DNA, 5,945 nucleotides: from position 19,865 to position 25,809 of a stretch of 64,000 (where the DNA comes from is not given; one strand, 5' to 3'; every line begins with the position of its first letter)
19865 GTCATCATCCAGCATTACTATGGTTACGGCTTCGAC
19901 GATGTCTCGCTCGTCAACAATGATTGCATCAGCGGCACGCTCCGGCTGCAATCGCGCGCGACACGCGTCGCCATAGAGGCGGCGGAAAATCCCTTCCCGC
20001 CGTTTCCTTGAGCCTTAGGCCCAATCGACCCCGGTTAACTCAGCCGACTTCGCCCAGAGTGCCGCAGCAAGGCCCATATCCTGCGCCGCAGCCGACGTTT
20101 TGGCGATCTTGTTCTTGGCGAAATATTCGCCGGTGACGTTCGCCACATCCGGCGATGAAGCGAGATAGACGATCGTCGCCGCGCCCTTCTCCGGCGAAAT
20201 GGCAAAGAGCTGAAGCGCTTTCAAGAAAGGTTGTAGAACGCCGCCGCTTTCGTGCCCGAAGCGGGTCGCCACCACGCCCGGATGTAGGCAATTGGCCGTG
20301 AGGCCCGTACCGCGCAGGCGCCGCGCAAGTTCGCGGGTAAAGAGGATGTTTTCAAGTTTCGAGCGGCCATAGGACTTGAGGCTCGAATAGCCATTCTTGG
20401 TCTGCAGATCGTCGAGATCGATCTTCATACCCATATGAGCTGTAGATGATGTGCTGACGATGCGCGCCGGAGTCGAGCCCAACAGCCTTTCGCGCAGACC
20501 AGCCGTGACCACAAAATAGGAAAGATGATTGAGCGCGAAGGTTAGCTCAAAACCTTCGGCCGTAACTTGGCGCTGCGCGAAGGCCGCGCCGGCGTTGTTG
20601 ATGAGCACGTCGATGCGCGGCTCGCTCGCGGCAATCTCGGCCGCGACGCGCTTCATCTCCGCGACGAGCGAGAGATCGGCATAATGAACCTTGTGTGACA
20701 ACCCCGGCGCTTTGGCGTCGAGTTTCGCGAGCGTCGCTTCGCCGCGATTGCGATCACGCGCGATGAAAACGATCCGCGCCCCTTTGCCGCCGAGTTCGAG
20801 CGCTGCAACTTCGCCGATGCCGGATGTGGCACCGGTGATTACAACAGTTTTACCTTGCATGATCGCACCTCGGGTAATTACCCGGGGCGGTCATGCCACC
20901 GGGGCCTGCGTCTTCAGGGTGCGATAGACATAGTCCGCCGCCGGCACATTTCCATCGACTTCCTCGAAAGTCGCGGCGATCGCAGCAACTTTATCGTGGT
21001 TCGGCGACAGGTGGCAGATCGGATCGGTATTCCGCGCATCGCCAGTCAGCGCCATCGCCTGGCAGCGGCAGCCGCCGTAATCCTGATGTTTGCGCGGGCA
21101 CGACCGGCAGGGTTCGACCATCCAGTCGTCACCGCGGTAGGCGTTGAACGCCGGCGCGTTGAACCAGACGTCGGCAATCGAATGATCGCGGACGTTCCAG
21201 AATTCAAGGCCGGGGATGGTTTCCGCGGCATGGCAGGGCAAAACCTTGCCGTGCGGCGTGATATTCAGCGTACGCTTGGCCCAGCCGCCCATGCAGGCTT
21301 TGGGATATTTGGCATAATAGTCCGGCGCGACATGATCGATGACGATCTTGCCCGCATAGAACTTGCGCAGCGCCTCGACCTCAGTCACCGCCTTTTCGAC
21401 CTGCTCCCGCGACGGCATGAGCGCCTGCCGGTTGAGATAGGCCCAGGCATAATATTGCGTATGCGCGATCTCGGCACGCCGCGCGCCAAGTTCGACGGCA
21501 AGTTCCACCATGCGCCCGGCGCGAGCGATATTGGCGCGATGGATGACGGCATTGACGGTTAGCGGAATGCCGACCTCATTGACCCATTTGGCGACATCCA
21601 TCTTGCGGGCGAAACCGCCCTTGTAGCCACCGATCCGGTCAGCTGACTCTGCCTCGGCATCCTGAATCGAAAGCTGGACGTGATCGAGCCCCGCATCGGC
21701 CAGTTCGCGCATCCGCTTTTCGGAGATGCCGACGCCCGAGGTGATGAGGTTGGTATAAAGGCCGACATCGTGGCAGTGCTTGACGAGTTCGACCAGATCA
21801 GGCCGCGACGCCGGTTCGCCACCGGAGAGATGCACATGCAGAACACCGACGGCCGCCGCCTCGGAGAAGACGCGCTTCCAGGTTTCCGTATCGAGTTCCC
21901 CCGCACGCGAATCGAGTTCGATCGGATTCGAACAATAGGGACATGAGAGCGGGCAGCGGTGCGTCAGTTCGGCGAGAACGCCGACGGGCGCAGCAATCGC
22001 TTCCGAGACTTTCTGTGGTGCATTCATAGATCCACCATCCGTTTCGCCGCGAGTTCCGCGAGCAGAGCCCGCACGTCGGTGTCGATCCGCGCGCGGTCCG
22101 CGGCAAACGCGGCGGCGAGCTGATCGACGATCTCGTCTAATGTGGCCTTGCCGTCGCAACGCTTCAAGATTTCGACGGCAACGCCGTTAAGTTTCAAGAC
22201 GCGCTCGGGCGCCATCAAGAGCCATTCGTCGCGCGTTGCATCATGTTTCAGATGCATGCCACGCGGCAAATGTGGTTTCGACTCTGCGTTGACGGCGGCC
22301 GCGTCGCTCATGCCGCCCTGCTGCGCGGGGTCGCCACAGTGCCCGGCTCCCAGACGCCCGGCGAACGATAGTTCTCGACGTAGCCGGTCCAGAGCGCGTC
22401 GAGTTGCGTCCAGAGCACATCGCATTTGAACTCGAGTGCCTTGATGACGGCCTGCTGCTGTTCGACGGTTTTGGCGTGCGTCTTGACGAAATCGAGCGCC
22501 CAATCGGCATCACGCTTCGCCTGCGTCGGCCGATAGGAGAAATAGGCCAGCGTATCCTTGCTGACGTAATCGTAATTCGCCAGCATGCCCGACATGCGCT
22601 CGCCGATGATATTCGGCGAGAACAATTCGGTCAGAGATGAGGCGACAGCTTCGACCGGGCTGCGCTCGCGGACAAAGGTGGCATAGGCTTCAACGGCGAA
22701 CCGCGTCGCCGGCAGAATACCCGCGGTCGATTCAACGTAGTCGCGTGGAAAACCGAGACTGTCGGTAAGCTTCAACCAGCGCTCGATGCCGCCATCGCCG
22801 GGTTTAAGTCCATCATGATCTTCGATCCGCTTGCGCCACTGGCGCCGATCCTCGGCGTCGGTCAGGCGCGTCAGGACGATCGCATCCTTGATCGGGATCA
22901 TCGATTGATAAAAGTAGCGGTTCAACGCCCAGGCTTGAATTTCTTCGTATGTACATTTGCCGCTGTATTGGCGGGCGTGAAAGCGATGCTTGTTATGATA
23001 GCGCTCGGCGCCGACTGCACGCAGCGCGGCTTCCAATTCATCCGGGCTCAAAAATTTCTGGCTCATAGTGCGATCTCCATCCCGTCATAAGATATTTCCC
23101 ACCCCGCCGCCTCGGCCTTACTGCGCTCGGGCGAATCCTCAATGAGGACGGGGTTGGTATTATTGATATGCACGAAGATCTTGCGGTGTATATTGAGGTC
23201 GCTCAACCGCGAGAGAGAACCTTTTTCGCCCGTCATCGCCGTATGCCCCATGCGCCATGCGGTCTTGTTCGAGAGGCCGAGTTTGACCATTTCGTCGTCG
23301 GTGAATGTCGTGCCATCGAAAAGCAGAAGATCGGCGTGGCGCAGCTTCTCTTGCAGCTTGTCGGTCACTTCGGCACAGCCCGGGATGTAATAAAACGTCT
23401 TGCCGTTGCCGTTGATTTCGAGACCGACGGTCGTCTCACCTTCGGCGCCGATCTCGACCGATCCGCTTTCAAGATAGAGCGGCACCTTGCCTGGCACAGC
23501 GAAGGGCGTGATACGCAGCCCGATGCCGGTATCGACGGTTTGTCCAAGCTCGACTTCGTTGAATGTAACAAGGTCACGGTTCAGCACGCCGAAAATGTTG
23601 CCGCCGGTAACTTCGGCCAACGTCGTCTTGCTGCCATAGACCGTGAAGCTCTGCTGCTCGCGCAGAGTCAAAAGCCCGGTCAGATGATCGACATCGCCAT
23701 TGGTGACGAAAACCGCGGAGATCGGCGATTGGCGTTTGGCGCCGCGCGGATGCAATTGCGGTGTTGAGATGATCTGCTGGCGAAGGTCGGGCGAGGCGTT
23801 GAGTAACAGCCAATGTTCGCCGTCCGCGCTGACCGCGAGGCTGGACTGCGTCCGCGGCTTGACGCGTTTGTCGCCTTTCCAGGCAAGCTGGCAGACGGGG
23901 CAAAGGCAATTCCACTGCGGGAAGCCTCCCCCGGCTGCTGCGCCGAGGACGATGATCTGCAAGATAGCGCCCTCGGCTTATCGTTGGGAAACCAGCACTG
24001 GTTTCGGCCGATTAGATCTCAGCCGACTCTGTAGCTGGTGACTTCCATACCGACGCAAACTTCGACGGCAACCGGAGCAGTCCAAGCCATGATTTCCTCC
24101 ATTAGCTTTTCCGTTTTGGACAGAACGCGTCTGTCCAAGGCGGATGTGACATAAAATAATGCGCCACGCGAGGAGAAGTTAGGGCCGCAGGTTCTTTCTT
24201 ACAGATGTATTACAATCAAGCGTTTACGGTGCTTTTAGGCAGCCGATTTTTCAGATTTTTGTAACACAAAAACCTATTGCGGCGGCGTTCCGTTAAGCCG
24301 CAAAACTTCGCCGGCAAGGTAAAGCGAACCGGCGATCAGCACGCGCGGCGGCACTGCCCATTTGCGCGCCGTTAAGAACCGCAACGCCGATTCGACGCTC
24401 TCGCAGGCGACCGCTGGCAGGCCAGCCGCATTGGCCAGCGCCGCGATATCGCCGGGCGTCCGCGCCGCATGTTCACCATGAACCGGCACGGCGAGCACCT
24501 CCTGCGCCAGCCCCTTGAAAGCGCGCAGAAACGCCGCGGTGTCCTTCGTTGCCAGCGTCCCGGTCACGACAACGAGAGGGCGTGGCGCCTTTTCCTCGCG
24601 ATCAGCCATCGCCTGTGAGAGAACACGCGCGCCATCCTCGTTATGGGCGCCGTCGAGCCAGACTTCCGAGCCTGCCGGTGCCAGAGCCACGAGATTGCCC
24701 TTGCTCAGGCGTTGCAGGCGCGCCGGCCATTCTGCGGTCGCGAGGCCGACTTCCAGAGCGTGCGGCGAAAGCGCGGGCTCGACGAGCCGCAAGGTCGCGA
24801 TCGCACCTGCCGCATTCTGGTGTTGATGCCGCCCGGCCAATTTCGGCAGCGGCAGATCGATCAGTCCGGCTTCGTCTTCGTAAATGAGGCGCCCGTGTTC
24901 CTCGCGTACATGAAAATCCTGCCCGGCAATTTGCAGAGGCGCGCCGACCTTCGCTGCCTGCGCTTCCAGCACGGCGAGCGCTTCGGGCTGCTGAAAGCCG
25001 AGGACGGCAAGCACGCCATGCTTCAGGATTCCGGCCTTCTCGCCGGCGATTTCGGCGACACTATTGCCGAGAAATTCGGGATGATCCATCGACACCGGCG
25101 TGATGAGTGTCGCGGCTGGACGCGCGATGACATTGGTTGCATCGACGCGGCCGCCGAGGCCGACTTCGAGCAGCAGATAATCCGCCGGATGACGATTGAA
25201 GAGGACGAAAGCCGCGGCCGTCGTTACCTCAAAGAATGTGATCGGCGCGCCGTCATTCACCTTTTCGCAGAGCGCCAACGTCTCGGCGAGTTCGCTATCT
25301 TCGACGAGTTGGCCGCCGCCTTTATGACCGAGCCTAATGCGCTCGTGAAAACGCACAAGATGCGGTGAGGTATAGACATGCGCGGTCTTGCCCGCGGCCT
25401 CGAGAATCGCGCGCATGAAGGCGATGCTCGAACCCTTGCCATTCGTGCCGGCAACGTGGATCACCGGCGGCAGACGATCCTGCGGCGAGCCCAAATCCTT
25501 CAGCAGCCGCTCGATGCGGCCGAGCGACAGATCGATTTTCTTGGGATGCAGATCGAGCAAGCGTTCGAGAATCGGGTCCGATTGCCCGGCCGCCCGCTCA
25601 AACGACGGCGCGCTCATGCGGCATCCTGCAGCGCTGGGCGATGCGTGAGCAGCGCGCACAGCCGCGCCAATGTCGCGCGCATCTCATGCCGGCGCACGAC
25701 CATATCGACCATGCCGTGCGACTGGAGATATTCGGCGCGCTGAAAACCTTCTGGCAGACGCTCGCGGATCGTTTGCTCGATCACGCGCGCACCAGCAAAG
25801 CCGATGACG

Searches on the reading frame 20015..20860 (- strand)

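Call 92: search_protein_families(library=pfam, proteins=[window:20015-20860:-], max_evalue=0.00001)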
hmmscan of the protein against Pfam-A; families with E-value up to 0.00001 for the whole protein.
window:20015-20860:- (281 aa): 4 families
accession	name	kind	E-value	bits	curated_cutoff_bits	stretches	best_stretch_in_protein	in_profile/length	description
PF00106.31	adh_short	-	2.6e-30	105.8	26.6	1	4-204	1-189/195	short chain dehydrogenase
PF13561.12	adh_short_C2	-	2.1e-22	80.3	27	1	10-246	1-228/236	Enoyl-(Acyl carrier protein) reductase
PF08659.16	KR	-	5.4e-07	30.1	22.6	1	5-93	2-92/180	KR domain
PF01370.27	Epimerase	-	2.8e-06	27.4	20.9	1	6-181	1-159/240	NAD dependent epimerase/dehydratase family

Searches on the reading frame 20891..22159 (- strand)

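Call 92: search_protein_families(library=pfam, proteins=[window:20891-22159:-], max_evalue=0.00001)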
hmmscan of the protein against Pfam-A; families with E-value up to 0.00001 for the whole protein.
window:20891-22159:- (422 aa): 2 families
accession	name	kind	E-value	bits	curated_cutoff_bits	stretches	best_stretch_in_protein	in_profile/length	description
PF04055.27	Radical_SAM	-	6e-26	92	29.5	1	65-208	3-152/166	Radical SAM superfamily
PF13186.11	SPASM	-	9.2e-09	35.9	21.5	1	293-355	3-67/67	Iron-sulfur cluster-binding domain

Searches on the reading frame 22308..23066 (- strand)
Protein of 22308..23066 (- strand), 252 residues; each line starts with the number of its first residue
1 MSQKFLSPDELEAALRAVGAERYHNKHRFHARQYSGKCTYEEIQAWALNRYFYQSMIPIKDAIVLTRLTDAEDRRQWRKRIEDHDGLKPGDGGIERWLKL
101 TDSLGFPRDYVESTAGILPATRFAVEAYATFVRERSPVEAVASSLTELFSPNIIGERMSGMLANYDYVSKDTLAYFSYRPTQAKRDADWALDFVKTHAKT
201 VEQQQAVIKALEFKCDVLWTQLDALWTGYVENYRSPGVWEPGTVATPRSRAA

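Call 92: search_protein_families(library=pfam, proteins=[window:22308-23066:-], max_evalue=0.00001)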
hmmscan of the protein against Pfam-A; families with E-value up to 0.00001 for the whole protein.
window:22308-23066:- (252 aa): 1 family
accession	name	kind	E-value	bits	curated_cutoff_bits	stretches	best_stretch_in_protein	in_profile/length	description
PF03070.21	TENA_THI-4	-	3.5e-45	154.8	22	1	14-223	3-209/210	TENA/THI-4/PQQC family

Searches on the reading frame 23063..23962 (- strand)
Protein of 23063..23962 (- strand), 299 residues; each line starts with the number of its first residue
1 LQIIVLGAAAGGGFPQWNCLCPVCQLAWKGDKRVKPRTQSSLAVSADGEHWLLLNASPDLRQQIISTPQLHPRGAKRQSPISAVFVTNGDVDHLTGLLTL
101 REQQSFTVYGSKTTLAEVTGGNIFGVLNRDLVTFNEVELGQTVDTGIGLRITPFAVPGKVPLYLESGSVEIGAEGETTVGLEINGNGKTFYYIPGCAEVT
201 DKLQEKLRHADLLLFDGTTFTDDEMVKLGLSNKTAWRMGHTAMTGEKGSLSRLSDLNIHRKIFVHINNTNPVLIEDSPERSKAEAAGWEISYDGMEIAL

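Call 92: search_protein_families(library=pfam, proteins=[window:23063-23962:-], max_evalue=0.00001)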
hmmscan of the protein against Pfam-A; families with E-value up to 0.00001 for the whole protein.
window:23063-23962:- (299 aa): 1 family
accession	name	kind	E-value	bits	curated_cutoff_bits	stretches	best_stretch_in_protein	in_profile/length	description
PF12706.13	Lactamase_B_2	-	2.5e-42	145.2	27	1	50-266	1-200/200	Beta-lactamase superfamily domain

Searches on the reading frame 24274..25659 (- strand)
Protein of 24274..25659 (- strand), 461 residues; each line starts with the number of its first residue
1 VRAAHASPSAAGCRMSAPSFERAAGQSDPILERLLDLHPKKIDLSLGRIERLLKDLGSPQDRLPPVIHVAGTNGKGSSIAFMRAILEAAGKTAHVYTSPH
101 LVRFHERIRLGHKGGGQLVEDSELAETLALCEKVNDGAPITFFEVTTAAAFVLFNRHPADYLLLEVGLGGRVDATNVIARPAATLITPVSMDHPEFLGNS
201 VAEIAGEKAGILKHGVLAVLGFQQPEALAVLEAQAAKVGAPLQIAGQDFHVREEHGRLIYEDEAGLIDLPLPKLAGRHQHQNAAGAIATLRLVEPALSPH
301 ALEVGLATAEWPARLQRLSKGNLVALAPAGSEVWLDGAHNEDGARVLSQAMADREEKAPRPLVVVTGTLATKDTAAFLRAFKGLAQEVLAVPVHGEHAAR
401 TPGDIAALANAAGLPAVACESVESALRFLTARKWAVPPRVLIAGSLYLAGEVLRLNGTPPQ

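Call 92: search_protein_families(library=pfam, proteins=[window:24274-25659:-], max_evalue=0.00001)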
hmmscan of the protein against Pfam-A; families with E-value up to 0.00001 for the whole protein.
window:24274-25659:- (461 aa): 3 families
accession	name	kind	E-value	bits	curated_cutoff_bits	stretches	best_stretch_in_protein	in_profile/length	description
PF02875.26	Mur_ligase_C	-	1.1e-08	36.4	28.4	1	330-445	11-126/127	Mur ligase, glutamate ligase domain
PF08245.18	Mur_ligase_M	-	1.2e-08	35.6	24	1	69-289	1-199/200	Mur ligase middle domain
PF25199.1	nSTAND_NTPase5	-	8.4e-06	26.1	34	0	49-96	25-74/145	Novel STAND NTPase 5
